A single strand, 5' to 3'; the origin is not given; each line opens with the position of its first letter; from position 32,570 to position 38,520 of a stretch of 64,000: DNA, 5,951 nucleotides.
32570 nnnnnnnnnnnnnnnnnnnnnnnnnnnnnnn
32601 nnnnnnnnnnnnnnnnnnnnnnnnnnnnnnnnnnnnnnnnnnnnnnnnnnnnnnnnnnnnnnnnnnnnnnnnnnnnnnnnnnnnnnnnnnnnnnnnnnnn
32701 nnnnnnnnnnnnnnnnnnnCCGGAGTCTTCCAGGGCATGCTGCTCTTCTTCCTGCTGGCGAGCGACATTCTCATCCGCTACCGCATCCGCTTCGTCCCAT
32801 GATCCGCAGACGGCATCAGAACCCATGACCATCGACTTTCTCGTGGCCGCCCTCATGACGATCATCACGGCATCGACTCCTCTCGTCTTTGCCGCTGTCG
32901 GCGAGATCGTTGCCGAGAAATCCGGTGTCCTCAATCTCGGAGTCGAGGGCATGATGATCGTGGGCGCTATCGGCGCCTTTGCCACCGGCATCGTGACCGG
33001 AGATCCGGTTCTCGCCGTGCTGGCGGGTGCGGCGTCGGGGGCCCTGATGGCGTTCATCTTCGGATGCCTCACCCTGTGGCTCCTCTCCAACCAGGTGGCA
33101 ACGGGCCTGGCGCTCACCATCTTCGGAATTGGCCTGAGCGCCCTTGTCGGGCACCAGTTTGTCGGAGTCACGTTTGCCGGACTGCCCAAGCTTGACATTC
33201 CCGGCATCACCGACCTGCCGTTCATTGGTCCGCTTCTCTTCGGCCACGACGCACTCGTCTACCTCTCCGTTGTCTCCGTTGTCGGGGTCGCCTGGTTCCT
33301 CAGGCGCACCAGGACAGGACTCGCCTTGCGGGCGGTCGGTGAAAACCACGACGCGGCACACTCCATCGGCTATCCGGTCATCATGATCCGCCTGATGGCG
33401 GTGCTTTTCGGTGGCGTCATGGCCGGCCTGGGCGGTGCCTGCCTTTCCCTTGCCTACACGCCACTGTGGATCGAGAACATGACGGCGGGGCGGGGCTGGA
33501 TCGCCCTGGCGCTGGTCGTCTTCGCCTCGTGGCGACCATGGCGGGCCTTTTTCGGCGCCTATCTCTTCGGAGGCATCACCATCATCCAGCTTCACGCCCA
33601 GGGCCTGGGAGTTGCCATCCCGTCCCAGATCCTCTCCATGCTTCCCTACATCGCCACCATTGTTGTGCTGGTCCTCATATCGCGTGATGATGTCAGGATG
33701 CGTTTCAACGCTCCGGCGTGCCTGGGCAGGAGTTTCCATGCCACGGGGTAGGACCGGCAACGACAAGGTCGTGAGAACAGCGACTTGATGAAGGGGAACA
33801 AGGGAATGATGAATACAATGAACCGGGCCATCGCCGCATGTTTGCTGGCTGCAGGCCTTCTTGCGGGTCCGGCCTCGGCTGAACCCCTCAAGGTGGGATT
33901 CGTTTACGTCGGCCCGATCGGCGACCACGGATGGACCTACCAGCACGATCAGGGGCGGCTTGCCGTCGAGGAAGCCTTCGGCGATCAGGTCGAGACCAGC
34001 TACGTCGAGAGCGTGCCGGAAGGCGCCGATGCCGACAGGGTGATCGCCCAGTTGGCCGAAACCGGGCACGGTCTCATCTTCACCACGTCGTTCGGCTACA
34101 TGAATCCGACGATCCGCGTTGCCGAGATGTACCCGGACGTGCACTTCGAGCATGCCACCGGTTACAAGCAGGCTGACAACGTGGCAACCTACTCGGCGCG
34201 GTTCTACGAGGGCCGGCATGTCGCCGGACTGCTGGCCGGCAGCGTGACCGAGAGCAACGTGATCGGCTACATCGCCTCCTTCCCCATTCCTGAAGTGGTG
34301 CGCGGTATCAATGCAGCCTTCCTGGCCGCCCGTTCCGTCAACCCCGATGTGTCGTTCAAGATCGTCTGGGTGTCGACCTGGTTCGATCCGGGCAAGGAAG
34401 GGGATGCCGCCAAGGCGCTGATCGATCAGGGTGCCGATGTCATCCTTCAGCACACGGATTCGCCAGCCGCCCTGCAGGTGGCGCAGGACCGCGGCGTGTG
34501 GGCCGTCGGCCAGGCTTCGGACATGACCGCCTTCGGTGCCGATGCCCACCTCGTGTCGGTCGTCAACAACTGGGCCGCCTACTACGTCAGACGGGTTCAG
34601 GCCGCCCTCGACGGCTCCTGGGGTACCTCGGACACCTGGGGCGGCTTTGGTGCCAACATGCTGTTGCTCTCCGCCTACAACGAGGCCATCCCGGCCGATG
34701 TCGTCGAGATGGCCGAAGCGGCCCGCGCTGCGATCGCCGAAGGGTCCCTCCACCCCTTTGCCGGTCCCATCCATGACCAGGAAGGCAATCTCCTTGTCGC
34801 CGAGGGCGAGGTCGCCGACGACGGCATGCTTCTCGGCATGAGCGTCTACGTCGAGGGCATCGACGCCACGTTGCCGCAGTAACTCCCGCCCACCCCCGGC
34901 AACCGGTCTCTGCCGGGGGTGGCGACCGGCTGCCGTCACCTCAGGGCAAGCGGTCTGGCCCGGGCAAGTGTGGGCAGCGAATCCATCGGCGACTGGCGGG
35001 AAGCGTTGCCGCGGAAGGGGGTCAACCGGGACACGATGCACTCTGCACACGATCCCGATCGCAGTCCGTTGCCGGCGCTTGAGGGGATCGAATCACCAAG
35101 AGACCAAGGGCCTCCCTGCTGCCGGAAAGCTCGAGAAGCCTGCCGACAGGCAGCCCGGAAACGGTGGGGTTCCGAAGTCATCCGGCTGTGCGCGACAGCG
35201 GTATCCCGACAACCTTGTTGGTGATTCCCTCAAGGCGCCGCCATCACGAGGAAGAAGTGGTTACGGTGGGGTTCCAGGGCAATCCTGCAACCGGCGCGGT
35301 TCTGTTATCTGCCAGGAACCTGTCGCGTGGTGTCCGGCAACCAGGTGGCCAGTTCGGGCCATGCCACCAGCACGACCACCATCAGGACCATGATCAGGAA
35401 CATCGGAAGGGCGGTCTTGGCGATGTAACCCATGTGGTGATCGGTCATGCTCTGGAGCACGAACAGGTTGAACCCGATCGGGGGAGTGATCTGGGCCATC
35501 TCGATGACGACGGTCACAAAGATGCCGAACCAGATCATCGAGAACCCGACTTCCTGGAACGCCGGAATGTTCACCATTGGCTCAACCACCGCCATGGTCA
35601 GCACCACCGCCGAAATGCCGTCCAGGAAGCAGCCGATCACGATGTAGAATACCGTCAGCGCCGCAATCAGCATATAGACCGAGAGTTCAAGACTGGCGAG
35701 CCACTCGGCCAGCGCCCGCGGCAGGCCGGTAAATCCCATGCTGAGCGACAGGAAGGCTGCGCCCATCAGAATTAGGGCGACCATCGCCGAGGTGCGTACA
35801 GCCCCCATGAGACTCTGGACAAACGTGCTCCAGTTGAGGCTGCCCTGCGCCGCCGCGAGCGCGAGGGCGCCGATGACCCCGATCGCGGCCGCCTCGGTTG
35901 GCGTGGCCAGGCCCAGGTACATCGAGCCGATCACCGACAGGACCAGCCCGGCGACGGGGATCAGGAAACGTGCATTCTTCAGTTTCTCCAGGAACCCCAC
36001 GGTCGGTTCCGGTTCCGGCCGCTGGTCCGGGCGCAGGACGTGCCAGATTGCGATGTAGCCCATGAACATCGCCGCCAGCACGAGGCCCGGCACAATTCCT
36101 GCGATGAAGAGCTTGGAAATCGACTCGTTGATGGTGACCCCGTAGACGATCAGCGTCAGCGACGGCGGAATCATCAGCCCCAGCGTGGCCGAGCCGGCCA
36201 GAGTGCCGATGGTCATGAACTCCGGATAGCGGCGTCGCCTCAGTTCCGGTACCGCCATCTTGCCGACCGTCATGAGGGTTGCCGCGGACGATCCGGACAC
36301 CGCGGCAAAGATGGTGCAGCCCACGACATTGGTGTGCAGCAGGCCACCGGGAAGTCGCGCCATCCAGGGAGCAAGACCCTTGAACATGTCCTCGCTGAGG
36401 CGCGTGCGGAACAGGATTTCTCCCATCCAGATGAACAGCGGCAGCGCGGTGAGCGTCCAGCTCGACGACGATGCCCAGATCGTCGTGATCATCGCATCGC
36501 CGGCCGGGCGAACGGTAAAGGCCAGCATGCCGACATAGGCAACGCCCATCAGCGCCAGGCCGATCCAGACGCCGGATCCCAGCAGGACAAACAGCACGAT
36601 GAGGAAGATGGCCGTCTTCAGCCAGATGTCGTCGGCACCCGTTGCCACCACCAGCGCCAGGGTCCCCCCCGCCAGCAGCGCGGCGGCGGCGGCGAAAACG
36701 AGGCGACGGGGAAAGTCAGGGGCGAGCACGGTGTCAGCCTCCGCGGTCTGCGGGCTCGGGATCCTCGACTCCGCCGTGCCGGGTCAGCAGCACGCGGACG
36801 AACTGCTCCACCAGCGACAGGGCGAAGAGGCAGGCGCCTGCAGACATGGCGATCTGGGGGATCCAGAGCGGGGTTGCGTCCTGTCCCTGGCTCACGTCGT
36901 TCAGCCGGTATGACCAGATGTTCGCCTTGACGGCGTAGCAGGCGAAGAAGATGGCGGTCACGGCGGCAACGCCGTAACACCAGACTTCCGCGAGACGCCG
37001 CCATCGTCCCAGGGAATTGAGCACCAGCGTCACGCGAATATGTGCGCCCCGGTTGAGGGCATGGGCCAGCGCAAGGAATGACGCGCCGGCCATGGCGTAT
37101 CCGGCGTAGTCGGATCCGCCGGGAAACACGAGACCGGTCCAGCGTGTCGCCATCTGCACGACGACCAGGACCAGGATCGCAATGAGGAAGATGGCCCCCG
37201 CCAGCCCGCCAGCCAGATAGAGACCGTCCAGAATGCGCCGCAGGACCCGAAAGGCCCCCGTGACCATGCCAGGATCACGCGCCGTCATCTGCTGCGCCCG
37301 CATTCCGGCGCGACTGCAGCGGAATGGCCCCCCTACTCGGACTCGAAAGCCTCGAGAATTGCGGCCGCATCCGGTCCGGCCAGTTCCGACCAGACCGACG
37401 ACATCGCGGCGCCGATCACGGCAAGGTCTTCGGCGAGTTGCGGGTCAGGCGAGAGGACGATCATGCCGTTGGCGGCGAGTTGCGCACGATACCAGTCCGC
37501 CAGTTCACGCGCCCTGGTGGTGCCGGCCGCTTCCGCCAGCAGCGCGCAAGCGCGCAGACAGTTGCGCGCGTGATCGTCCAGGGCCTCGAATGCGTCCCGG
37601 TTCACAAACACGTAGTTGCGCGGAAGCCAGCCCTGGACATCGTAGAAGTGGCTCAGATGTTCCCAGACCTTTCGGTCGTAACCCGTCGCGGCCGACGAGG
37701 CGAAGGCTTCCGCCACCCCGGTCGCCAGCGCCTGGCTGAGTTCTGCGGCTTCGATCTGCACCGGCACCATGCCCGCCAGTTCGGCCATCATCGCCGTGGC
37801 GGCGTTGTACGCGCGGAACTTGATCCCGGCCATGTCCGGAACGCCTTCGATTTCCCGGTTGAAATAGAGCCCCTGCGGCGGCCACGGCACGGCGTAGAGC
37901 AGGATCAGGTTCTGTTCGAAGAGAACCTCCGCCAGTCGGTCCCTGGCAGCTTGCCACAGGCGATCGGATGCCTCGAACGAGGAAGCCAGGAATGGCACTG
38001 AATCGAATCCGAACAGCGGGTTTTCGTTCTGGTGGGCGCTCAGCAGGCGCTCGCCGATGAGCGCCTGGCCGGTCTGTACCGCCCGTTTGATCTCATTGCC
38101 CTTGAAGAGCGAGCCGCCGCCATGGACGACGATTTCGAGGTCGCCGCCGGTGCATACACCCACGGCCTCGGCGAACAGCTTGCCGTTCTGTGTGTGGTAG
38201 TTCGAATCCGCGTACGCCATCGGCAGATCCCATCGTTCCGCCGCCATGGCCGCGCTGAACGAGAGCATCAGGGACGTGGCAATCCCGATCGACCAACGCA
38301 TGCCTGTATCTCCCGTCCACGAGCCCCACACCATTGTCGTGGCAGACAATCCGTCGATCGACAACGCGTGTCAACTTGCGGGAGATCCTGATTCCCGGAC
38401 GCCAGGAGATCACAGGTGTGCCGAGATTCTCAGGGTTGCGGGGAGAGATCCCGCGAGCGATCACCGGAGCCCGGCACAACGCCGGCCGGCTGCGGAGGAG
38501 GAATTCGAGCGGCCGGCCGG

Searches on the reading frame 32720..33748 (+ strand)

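Call 17: search_protein_families(library=pfam, proteins=[window:32720-33748:+], max_evalue=0.00001)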
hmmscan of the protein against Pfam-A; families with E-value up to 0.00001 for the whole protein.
window:32720-33748:+ (343 aa): 1 family
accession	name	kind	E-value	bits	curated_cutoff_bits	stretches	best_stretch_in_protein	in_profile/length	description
PF02653.21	BPD_transp_2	-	1.6e-35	123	26.8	1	46-314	3-266/269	Branched-chain amino acid transport system / permease component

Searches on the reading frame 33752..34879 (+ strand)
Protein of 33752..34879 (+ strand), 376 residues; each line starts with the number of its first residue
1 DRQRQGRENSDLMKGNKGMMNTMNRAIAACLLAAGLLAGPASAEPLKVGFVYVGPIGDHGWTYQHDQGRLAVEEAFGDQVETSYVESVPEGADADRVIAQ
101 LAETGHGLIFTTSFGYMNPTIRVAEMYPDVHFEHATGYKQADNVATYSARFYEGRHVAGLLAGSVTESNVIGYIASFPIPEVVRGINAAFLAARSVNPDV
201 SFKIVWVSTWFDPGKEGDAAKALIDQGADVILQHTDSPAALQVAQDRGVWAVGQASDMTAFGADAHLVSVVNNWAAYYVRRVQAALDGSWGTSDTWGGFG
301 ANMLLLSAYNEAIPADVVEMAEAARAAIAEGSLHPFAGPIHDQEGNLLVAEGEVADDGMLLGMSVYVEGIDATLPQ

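Call 17: search_protein_families(library=pfam, proteins=[window:33752-34879:+], max_evalue=0.00001)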
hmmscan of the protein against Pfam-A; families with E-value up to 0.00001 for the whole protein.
window:33752-34879:+ (376 aa): 1 family
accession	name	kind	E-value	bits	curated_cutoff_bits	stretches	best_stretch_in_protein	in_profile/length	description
PF02608.20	Bmp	-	2e-45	155.6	24.1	1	47-297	3-259/301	ABC transporter substrate-binding protein PnrA-like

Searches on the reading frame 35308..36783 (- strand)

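Call 17: search_protein_families(library=pfam, proteins=[window:35308-36783:-], max_evalue=0.00001)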
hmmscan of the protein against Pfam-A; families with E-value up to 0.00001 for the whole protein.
window:35308-36783:- (492 aa): 1 family
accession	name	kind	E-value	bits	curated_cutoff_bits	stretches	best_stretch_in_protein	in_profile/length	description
PF06808.19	DctM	-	3.9e-74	250.4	23.8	1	61-477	1-412/413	Tripartite ATP-independent periplasmic transporter, DctM component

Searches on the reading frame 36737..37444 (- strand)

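Call 17: search_protein_families(library=pfam, proteins=[window:36737-37444:-], max_evalue=0.00001)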
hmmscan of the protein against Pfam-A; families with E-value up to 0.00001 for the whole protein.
window:36737-37444:- (236 aa): 1 family
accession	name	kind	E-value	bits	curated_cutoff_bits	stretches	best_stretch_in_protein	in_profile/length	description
PF04290.18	DctQ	-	1.2e-17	64.5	28.3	1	90-219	1-130/132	Tripartite ATP-independent periplasmic transporters, DctQ component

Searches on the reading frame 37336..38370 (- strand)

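Call 17: search_protein_families(library=pfam, proteins=[window:37336-38370:-], max_evalue=0.00001)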
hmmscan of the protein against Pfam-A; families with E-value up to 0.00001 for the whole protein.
window:37336-38370:- (345 aa): 1 family
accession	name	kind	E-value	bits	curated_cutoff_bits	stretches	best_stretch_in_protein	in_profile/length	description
PF03480.18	DctP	-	2e-24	86.9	23.4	1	55-329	8-281/286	Bacterial extracellular solute-binding protein, family 7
